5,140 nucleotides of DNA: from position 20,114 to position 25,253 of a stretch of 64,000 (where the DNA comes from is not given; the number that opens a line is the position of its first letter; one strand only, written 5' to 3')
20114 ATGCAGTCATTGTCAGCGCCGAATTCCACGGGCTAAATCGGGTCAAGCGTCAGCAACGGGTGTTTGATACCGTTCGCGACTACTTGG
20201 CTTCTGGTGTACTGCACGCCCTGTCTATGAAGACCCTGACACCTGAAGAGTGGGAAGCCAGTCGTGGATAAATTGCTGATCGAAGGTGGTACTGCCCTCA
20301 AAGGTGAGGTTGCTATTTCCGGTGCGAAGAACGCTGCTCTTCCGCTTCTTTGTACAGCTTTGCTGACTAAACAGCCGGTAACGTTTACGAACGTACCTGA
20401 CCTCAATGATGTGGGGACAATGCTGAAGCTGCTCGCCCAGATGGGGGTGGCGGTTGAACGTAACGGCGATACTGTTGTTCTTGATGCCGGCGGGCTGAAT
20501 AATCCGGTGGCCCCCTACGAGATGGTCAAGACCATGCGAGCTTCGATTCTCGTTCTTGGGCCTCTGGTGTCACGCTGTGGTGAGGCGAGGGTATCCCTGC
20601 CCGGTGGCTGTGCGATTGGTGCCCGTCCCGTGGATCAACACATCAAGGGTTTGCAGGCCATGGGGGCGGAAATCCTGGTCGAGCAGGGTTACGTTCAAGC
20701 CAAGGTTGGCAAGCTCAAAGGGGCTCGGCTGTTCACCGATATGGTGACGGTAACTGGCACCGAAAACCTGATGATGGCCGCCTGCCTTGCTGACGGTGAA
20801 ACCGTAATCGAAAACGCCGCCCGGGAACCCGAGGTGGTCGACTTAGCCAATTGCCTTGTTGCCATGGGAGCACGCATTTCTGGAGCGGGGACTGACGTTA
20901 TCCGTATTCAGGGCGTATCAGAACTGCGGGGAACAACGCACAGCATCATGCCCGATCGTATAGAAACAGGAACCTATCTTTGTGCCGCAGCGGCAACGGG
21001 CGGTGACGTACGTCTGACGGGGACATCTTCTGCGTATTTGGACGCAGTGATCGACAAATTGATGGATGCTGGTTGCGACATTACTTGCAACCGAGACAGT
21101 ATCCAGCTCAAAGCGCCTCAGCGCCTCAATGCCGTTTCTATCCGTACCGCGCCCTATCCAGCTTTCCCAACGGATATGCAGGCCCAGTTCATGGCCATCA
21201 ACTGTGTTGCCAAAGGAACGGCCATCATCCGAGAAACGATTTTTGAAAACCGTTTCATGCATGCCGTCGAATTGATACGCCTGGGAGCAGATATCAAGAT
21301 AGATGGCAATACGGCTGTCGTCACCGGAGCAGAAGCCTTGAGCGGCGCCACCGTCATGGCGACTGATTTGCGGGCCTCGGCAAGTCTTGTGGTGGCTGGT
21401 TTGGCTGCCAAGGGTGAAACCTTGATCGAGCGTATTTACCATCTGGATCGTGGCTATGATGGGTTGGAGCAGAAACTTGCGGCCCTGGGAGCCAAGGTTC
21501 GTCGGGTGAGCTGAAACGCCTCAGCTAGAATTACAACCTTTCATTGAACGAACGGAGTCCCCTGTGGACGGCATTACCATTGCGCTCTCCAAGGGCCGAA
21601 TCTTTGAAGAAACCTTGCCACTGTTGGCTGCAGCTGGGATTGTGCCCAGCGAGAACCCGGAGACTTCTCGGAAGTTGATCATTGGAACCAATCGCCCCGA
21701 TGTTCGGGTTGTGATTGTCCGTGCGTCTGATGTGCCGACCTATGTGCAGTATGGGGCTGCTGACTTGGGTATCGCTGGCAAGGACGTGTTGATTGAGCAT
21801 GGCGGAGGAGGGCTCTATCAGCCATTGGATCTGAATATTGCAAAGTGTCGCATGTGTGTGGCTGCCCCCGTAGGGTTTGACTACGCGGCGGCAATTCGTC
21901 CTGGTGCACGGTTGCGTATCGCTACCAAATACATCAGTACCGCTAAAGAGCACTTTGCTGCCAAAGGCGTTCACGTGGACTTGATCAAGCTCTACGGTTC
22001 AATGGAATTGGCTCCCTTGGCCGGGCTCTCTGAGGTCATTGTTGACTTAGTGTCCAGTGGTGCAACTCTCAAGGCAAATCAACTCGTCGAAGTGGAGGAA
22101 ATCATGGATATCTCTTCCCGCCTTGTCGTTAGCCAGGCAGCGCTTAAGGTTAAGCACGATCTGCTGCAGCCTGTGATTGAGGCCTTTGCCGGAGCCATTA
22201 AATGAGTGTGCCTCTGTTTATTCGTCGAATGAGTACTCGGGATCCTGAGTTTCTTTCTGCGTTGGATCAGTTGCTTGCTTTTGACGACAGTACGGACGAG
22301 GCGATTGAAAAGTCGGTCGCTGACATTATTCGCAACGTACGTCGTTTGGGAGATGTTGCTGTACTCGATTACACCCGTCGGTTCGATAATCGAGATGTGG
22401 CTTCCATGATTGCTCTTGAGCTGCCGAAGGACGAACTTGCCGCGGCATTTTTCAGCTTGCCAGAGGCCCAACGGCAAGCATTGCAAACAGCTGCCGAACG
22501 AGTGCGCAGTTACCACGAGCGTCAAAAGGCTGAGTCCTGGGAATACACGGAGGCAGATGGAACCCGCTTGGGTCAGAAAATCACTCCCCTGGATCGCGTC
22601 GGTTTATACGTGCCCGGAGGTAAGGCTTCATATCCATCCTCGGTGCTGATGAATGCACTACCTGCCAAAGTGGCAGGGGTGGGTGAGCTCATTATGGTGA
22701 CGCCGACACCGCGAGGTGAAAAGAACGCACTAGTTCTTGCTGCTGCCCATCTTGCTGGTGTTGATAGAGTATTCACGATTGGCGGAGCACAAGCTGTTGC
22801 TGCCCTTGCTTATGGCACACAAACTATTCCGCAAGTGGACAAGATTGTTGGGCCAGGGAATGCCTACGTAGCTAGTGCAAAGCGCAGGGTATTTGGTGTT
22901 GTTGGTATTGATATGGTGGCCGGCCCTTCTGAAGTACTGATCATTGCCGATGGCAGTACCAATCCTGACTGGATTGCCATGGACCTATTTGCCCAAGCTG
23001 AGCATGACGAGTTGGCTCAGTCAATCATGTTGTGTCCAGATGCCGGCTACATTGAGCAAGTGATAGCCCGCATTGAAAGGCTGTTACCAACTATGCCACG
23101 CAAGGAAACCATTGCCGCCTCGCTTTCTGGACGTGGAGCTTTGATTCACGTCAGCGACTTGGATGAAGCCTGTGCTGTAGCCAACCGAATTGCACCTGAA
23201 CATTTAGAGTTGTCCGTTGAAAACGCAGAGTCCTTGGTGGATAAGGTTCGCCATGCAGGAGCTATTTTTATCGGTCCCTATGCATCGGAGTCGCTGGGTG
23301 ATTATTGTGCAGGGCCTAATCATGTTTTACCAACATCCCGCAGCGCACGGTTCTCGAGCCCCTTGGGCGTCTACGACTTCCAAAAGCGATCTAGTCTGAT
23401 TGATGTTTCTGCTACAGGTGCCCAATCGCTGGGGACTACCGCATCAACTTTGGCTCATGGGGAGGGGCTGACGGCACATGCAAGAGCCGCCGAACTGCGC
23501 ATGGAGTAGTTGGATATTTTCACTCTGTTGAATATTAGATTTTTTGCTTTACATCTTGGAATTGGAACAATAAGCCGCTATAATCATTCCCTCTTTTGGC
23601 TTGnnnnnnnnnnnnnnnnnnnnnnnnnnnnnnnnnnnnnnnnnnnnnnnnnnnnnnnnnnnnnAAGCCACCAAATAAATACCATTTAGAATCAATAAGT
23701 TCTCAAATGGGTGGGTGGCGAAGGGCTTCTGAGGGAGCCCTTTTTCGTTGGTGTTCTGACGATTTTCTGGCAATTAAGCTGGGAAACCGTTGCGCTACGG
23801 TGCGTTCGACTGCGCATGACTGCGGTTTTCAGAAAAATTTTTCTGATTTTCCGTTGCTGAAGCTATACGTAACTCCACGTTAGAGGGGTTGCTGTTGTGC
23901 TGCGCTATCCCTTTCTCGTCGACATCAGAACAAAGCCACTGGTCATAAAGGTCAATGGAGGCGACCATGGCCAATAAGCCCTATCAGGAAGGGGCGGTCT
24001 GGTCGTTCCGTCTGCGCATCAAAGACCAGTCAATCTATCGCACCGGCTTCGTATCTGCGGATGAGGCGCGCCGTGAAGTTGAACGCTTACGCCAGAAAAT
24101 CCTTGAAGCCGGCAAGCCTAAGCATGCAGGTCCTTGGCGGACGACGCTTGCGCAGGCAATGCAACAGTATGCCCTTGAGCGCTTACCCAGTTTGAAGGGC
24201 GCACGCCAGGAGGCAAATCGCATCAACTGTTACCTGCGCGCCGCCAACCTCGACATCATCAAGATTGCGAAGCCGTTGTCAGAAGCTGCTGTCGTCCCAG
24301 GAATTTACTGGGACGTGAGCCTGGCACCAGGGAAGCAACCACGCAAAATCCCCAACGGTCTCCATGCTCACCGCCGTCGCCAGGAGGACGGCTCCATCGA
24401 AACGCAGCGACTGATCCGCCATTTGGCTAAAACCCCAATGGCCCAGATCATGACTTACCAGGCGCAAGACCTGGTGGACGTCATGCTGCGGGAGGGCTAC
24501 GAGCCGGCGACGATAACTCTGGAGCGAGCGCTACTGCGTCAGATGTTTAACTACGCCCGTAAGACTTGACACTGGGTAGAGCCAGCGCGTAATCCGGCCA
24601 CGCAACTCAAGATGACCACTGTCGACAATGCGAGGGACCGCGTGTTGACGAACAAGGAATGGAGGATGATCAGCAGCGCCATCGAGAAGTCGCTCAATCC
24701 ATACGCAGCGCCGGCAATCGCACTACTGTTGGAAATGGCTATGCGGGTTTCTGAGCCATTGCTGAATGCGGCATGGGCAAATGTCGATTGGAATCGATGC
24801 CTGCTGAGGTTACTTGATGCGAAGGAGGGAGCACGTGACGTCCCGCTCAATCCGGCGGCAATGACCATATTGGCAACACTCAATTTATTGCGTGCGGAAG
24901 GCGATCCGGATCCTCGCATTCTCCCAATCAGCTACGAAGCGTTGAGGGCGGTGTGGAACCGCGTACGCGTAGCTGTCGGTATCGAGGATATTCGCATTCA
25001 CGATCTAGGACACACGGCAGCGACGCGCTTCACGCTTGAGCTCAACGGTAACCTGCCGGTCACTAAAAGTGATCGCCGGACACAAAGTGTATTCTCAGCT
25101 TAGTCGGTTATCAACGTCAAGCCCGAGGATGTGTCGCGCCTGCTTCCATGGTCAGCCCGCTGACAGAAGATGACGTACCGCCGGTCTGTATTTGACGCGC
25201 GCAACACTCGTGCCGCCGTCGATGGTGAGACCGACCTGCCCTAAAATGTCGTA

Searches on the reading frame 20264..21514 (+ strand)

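Call 5: search_protein_families(library=pfam, proteins=[window:20264-21514:+], max_evalue=0.01)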
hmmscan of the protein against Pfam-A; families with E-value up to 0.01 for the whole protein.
window:20264-21514:+ (416 aa): 1 family
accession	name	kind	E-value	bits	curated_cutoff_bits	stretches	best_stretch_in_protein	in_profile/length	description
PF00275.25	EPSP_synthase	-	1.2e-116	390.3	22.8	1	7-405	2-417/417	EPSP synthase (3-phosphoshikimate 1-carboxyvinyltransferase)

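Call 6: search_protein_families(library=ncbifam, proteins=[window:20264-21514:+], max_evalue=0.01)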
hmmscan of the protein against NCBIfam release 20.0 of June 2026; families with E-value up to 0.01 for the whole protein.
window:20264-21514:+ (416 aa): 6 families
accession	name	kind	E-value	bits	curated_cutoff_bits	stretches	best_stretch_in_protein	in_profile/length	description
NF006873.0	PRK09369.1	subfamily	1.3e-183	610.4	297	1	1-415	1-417/419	UDP-N-acetylglucosamine 1-carboxyvinyltransferase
TIGR01072.1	murA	equivalog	7.1e-174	578.4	392.7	1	1-414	1-416/416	UDP-N-acetylglucosamine 1-carboxyvinyltransferase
NF009470.0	PRK12830.1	equivalog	1e-149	498.8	552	1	1-415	1-415/417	UDP-N-acetylglucosamine 1-carboxyvinyltransferase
TIGR01356.1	aroA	equivalog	6.1e-23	81.3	287.25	1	14-409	1-413/415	3-phosphoshikimate 1-carboxyvinyltransferase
NF011381.1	PRK14806.1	equivalog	3.3e-13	48.8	902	1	5-412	305-730/733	bifunctional prephenate dehydrogenase/3-phosphoshikimate 1-carboxyvinyltransferase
NF008816.0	PRK11860.1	equivalog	1.5e-07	29.9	943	2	12-151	15-156/662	bifunctional 3-phosphoshikimate 1-carboxyvinyltransferase/cytidylate kinase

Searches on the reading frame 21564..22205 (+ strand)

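Call 5: search_protein_families(library=pfam, proteins=[window:21564-22205:+], max_evalue=0.01)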
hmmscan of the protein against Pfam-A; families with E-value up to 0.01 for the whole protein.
window:21564-22205:+ (213 aa): 1 family
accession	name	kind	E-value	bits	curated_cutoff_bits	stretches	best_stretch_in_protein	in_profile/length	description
PF01634.23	HisG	-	1.1e-51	175.4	25.5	1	53-208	1-156/158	ATP phosphoribosyltransferase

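Call 6: search_protein_families(library=ncbifam, proteins=[window:21564-22205:+], max_evalue=0.01)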
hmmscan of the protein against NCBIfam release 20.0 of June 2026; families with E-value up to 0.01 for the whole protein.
window:21564-22205:+ (213 aa): 1 family
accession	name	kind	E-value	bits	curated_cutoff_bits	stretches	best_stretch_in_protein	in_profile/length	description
TIGR00070.1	hisG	equivalog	2.5e-58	197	75.75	1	4-189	1-183/183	ATP phosphoribosyltransferase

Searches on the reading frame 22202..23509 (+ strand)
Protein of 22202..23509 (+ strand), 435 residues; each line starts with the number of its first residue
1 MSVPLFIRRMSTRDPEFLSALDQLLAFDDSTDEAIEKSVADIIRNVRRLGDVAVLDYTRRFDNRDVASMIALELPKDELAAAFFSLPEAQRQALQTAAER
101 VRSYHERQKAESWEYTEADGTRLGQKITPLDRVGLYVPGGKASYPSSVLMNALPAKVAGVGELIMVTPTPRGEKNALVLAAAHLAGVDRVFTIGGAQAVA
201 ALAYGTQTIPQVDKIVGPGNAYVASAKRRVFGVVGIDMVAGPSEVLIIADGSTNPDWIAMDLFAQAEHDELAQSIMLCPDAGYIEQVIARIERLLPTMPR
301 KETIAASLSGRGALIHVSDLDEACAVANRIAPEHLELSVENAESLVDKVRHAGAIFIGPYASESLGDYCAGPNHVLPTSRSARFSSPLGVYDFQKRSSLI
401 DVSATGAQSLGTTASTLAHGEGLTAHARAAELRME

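Call 5: search_protein_families(library=pfam, proteins=[window:22202-23509:+], max_evalue=0.01)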
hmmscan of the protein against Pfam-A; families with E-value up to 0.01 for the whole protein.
window:22202-23509:+ (435 aa): 1 family
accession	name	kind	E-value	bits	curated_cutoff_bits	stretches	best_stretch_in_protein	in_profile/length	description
PF00815.25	Histidinol_dh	-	1.3e-167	558.4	27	1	30-434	6-411/411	Histidinol dehydrogenase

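Call 6: search_protein_families(library=ncbifam, proteins=[window:22202-23509:+], max_evalue=0.01)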
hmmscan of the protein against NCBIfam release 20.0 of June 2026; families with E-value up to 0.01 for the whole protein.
window:22202-23509:+ (435 aa): 2 families
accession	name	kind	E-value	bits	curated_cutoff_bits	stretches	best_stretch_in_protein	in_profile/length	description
TIGR00069.1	hisD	equivalog_domain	3.7e-159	530.2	243.8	1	39-433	1-393/393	histidinol dehydrogenase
NF010343.0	PRK13770.1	equivalog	9e-125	416.7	647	1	28-433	14-414/416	histidinol dehydrogenase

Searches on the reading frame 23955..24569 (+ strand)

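Call 5: search_protein_families(library=pfam, proteins=[window:23955-24569:+], max_evalue=0.01)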
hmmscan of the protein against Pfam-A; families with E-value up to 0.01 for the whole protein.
window:23955-24569:+ (204 aa): 1 family
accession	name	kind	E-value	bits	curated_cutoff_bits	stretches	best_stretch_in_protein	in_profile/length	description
PF13683.12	rve_3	-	0.0043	17.2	26.5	0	6-47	10-51/67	Integrase core domain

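Call 6: search_protein_families(library=ncbifam, proteins=[window:23955-24569:+], max_evalue=0.01)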
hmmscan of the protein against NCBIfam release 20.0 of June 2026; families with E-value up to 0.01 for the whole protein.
window:23955-24569:+ (204 aa): 0 families

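Call 84: search_protein_families(library=pfam, proteins=[window:23955-24569:+], max_evalue=0.001)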
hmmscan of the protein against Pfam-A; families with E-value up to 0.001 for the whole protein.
window:23955-24569:+ (204 aa): 0 families

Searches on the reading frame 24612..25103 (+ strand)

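Call 5: search_protein_families(library=pfam, proteins=[window:24612-25103:+], max_evalue=0.01)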
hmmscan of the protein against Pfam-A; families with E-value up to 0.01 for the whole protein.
window:24612-25103:+ (163 aa): 2 families
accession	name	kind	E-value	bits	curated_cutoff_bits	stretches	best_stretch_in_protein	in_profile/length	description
PF00589.27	Phage_integrase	-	2.4e-09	37.6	27.1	1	11-140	2-140/172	Phage integrase family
PF16916.11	ZT_dimer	-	0.0089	16.5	26.7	0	106-156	4-54/78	Dimerisation domain of Zinc Transporter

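Call 6: search_protein_families(library=ncbifam, proteins=[window:24612-25103:+], max_evalue=0.01)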
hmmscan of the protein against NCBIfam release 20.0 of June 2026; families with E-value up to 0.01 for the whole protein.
window:24612-25103:+ (163 aa): 1 family
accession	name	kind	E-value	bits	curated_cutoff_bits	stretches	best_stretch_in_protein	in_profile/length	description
NF040815.2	recomb_XerA_Arch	equivalog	1.1e-05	25.2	220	1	7-140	92-226/263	site-specific tyrosine recombinase/integron integrase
